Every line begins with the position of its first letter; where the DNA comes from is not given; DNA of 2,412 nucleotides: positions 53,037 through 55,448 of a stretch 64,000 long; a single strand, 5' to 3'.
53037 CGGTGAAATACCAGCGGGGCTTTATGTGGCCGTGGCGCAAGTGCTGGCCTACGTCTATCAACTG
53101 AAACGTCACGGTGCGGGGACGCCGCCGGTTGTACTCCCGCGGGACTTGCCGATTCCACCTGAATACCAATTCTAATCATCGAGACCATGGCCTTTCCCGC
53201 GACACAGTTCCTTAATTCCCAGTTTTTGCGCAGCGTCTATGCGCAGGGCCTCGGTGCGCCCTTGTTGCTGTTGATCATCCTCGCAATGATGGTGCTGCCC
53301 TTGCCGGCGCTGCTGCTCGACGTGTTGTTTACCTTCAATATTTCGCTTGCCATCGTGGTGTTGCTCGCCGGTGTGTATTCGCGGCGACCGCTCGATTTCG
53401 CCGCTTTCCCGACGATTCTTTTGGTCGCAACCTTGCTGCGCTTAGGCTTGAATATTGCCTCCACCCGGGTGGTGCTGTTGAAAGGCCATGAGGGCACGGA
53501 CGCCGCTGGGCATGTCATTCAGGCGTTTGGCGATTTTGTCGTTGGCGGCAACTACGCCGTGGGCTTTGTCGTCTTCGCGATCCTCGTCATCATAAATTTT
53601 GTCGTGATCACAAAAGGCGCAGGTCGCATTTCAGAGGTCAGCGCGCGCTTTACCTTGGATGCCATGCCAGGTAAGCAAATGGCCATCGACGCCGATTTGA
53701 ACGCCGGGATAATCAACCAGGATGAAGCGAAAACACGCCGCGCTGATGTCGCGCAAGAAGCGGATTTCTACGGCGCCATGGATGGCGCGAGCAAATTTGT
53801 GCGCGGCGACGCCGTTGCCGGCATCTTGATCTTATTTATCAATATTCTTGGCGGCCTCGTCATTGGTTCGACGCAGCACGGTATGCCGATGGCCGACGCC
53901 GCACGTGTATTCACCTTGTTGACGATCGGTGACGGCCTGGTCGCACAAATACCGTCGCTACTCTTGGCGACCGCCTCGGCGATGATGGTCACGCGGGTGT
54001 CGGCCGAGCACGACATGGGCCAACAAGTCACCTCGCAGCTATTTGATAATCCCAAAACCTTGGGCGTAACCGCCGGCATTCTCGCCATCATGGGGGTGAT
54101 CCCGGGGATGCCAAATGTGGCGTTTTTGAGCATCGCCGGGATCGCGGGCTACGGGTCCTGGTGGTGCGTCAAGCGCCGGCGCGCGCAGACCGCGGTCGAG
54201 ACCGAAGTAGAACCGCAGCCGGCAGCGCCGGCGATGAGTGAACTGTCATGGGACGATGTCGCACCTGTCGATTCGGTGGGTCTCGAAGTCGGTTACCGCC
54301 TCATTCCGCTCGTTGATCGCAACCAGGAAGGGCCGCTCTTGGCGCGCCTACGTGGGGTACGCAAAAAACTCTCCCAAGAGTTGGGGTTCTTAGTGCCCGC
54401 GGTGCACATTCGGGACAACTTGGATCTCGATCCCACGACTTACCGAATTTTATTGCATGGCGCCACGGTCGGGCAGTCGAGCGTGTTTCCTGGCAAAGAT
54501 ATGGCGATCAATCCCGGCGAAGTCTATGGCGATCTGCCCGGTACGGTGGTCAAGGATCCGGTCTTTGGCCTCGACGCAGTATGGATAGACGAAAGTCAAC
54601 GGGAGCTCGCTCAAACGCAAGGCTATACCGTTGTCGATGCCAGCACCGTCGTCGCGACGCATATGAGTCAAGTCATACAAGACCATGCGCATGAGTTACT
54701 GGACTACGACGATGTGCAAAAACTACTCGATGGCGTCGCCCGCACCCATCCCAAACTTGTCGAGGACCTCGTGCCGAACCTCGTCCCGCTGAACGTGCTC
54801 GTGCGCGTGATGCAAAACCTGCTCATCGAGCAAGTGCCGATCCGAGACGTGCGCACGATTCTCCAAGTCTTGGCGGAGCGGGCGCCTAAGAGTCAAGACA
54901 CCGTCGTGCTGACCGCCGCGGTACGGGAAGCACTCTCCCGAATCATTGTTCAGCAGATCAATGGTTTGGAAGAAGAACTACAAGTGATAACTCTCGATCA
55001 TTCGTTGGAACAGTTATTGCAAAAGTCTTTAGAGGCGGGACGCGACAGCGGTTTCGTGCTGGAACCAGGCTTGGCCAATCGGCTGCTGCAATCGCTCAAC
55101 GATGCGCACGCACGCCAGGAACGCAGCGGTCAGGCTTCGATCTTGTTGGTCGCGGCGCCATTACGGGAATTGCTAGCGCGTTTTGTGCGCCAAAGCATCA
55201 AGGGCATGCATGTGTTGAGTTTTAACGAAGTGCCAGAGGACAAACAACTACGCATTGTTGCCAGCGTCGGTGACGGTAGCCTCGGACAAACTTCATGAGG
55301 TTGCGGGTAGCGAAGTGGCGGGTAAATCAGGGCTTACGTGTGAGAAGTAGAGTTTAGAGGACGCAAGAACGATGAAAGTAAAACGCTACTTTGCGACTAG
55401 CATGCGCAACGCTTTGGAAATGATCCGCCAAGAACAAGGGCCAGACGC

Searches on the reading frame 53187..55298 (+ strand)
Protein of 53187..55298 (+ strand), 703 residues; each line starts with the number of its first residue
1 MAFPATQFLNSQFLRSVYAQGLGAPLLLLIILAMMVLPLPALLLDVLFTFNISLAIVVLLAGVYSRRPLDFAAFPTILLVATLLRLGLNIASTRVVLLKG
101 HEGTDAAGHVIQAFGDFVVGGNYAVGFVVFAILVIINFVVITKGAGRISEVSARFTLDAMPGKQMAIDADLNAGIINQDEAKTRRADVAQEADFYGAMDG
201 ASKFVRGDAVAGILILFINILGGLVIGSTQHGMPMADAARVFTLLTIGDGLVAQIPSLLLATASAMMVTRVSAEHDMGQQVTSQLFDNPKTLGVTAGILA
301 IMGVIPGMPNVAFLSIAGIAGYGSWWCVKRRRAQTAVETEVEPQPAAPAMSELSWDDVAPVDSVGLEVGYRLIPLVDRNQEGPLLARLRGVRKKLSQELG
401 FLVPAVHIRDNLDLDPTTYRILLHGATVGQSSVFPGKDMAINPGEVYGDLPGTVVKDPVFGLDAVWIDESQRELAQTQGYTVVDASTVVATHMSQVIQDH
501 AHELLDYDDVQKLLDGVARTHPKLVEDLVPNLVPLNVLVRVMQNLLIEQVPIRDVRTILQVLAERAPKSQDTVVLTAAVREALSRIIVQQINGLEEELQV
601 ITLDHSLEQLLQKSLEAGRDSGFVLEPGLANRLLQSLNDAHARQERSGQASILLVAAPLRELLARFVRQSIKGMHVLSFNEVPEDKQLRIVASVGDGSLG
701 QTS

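Call 61: find_encoding_contigs(protein=window:53187-55298:+, flank=1000, max_places=2)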
Protein window:53187-55298:+ (703 aa): no gene with exactly this product is on record in the collection.
